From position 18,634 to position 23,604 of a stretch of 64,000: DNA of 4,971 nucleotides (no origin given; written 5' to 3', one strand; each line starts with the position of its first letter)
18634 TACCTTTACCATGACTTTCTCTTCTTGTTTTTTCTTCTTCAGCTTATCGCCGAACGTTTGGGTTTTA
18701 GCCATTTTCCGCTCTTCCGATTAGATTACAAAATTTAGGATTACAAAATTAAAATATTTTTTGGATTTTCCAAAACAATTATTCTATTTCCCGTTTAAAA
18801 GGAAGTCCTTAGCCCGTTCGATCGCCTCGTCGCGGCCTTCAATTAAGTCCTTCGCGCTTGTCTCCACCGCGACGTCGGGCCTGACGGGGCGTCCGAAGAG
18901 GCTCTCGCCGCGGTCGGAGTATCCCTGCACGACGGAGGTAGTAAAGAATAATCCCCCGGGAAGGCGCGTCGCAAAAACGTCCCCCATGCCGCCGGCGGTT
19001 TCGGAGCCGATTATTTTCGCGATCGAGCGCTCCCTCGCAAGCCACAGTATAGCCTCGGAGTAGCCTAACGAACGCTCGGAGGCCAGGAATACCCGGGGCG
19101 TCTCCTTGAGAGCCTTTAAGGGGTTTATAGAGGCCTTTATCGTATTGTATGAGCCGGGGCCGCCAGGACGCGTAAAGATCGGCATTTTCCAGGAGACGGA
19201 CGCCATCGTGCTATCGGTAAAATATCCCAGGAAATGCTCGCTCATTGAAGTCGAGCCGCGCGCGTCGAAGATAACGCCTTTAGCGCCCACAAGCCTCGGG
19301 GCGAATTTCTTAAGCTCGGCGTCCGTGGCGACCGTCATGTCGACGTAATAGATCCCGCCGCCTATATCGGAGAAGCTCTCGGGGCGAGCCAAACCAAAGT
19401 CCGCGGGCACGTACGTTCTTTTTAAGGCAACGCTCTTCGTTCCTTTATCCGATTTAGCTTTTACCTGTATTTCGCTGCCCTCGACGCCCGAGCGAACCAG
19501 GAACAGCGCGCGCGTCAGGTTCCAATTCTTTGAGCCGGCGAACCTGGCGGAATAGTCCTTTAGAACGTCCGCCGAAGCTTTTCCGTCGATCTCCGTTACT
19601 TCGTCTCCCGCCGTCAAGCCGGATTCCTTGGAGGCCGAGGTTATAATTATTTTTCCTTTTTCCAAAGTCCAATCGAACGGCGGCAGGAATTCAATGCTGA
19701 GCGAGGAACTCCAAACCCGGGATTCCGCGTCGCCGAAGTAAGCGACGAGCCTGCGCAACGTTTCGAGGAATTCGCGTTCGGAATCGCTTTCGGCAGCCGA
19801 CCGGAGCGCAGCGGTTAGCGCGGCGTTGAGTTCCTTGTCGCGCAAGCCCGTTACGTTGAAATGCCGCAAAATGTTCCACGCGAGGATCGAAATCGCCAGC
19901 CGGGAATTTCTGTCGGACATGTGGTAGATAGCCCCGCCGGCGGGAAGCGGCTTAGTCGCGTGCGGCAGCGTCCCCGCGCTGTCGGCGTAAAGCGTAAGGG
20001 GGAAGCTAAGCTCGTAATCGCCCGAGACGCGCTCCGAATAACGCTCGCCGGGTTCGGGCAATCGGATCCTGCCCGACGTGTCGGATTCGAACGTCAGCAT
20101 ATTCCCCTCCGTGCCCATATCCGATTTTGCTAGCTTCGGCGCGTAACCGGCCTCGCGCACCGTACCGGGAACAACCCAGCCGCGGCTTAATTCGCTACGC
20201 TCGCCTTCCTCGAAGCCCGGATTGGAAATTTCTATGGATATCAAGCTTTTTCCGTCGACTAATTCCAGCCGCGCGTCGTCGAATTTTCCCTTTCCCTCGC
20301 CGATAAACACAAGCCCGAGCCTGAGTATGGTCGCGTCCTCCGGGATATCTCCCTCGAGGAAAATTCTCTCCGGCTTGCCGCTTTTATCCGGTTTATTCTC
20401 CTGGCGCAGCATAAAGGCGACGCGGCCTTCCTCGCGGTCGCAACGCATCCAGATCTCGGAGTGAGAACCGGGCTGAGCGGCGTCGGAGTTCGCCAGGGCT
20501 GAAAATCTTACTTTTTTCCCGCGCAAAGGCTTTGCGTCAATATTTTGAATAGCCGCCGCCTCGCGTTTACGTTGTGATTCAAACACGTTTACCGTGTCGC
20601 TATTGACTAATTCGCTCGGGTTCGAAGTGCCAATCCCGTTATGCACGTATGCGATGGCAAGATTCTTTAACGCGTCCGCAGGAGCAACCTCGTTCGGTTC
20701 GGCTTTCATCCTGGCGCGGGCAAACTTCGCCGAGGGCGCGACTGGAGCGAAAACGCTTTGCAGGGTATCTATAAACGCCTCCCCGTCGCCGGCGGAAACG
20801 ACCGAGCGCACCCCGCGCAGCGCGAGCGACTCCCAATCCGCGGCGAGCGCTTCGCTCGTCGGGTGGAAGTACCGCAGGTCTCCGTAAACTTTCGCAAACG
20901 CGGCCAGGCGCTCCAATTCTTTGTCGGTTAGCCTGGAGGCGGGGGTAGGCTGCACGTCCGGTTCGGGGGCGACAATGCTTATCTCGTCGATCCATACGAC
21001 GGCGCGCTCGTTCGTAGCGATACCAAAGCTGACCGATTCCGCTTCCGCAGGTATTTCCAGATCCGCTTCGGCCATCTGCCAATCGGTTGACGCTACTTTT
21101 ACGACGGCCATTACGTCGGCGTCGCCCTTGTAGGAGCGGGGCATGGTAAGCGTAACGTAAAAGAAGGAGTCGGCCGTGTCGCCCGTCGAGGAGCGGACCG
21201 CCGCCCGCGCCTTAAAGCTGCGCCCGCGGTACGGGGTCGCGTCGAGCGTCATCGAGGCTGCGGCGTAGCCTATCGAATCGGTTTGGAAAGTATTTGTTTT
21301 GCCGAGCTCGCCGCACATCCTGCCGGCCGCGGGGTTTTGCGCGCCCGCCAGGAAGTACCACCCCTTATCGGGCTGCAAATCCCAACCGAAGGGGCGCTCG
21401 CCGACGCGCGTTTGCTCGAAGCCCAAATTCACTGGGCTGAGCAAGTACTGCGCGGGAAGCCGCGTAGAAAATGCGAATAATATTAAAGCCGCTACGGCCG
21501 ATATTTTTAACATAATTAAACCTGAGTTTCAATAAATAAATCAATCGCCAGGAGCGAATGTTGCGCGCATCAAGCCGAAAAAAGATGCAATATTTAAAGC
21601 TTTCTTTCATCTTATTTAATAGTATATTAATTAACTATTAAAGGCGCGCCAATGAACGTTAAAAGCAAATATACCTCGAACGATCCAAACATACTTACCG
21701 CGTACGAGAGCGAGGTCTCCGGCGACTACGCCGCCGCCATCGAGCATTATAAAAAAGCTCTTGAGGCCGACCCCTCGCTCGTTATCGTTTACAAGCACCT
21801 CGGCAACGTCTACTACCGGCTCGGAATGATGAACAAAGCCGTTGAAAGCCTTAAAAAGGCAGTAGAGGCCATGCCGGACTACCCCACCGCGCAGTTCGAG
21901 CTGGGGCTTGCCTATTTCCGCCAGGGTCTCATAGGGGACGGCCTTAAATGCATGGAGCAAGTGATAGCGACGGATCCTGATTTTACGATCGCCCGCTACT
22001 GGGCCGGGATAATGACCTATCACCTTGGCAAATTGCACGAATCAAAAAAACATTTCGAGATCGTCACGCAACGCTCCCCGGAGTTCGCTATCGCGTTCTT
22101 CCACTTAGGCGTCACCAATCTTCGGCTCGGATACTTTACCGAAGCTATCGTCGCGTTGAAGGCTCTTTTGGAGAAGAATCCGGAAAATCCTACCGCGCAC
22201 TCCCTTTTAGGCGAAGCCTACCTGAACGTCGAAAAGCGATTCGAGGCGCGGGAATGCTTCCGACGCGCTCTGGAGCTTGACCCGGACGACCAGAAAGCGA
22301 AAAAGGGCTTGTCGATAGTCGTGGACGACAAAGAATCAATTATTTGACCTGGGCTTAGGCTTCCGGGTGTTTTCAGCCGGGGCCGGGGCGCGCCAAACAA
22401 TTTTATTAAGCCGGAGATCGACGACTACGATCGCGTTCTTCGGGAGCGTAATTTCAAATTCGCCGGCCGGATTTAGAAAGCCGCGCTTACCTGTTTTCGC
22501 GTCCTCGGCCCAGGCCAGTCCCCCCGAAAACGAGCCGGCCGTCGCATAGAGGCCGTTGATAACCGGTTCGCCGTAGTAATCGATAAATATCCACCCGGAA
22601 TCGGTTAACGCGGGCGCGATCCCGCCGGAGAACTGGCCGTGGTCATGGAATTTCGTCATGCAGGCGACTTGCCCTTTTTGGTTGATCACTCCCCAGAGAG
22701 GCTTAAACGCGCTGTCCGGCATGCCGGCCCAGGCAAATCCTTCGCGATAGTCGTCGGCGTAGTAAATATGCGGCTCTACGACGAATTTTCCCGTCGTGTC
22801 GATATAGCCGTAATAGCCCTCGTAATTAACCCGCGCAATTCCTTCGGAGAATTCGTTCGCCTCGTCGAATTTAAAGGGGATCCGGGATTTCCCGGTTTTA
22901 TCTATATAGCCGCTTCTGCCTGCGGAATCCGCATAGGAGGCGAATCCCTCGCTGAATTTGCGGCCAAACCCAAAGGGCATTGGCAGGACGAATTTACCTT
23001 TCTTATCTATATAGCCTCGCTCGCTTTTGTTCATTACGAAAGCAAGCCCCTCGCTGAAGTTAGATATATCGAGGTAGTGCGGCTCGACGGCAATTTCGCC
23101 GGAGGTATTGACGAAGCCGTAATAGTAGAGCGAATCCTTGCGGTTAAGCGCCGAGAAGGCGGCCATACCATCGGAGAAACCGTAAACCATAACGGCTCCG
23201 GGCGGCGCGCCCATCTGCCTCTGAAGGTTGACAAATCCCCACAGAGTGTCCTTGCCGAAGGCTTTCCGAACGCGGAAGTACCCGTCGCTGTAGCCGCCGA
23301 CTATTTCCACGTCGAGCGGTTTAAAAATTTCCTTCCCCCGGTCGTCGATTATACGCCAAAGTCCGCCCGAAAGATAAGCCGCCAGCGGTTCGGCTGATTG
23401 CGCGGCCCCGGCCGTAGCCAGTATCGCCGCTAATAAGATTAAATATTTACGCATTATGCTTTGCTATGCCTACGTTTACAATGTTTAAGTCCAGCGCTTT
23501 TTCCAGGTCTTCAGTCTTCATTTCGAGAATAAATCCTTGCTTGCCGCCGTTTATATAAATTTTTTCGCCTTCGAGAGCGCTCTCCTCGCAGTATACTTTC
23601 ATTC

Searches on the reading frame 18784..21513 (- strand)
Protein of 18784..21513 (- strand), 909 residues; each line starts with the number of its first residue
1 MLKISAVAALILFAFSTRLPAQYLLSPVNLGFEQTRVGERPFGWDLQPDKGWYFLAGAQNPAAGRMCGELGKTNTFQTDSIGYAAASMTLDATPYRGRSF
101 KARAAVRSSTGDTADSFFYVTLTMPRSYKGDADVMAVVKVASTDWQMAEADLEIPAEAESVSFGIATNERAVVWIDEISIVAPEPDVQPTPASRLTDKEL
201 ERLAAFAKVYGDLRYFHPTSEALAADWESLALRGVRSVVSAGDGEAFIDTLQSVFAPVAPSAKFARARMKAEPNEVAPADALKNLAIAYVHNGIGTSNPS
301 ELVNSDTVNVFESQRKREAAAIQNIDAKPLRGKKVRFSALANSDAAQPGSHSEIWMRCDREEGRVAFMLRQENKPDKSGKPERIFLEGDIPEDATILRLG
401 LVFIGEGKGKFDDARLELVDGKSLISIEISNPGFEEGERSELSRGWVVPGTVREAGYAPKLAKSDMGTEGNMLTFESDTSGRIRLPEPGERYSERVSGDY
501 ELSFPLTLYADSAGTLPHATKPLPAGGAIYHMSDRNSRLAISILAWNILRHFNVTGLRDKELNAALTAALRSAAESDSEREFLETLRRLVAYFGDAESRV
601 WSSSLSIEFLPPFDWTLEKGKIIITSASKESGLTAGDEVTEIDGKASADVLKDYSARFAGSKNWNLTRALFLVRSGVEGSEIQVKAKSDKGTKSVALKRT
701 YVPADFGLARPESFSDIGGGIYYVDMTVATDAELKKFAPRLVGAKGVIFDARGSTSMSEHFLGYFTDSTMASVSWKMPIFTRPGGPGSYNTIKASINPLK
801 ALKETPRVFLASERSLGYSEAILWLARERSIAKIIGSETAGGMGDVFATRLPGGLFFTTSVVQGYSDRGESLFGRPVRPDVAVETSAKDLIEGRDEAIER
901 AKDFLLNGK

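Call 29: search_protein_families(library=pfam, proteins=[window:18784-21513:-], max_evalue=0.00001)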
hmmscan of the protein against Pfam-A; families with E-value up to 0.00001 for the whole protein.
window:18784-21513:- (909 aa): 1 family
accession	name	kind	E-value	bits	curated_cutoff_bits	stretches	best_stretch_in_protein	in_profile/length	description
PF03572.23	Peptidase_S41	-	2.7e-06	27.5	24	1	729-883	13-165/165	Peptidase family S41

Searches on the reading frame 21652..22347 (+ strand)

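Call 29: search_protein_families(library=pfam, proteins=[window:21652-22347:+], max_evalue=0.00001)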
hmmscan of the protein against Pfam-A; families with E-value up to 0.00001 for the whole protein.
window:21652-22347:+ (231 aa): 21 families
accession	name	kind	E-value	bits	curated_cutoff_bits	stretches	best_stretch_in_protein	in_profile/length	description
PF13414.12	TPR_11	-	3.5e-37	126.2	26.8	3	24-58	8-42/42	TPR repeat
PF07719.23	TPR_2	-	2.8e-36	121.1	27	1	181-213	2-34/34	Tetratricopeptide repeat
PF00515.34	TPR_1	-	1e-29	101.5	27.8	1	46-77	3-34/34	Tetratricopeptide repeat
PF13432.12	TPR_16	-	3.4e-29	101.3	32.7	0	157-213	8-64/65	Tetratricopeptide repeat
PF13181.12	TPR_8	-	6.5e-26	88.7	25.7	0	182-213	3-34/34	Tetratricopeptide repeat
PF14559.12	TPR_19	-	1e-22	80.7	25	1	162-217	7-62/68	Tetratricopeptide repeat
PF13428.12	TPR_14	-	6.5e-22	76.3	23.5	0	152-188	7-43/44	Tetratricopeptide repeat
PF13431.12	TPR_17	-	9.6e-18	63.4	24.4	0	32-64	1-33/34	Tetratricopeptide repeat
PF13174.12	TPR_6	-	7e-17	61.3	26.3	0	148-178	2-32/33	Tetratricopeptide repeat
PF13371.12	TPR_9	-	3.8e-15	56.1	35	0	86-144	3-61/73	Tetratricopeptide repeat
PF13424.12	TPR_12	-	1e-13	51.7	30.1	1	24-74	17-75/77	Tetratricopeptide repeat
PF23914.1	TPR_CcmH_CycH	-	3.2e-13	50.2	42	0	166-219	36-89/158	Cytochrome c-type biogenesis protein H TPR domain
PF13176.12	TPR_7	-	2.7e-12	46.2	27.9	0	182-215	1-34/36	Tetratricopeptide repeat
PF24575.1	TPR_Slam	-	8.1e-10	39.5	35.2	0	21-51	58-88/104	Surface lipoprotein assembly modifier, N-terminal TPR repeats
PF12895.13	ANAPC3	-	9.4e-09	35.9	27.2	0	24-100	3-78/82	Anaphase-promoting complex, cyclosome, subunit 3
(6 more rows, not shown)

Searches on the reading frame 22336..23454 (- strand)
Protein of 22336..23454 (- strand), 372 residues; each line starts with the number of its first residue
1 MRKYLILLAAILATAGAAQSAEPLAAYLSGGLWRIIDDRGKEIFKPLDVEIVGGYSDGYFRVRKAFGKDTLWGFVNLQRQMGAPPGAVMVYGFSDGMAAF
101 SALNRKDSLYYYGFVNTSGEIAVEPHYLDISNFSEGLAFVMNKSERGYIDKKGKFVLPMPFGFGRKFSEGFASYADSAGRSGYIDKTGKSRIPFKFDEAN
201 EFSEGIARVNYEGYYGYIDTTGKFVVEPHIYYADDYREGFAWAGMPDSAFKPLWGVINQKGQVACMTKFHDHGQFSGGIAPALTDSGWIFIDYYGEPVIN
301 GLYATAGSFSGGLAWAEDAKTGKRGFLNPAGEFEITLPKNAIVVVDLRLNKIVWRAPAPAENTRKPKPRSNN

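Call 29: search_protein_families(library=pfam, proteins=[window:22336-23454:-], max_evalue=0.00001)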
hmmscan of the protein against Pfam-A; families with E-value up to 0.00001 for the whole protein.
window:22336-23454:- (372 aa): 1 family
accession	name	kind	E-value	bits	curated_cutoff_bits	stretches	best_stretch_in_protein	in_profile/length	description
PF14903.11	WG_beta_rep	-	8.4e-45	150.9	25.6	3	182-215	2-35/35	WG containing repeat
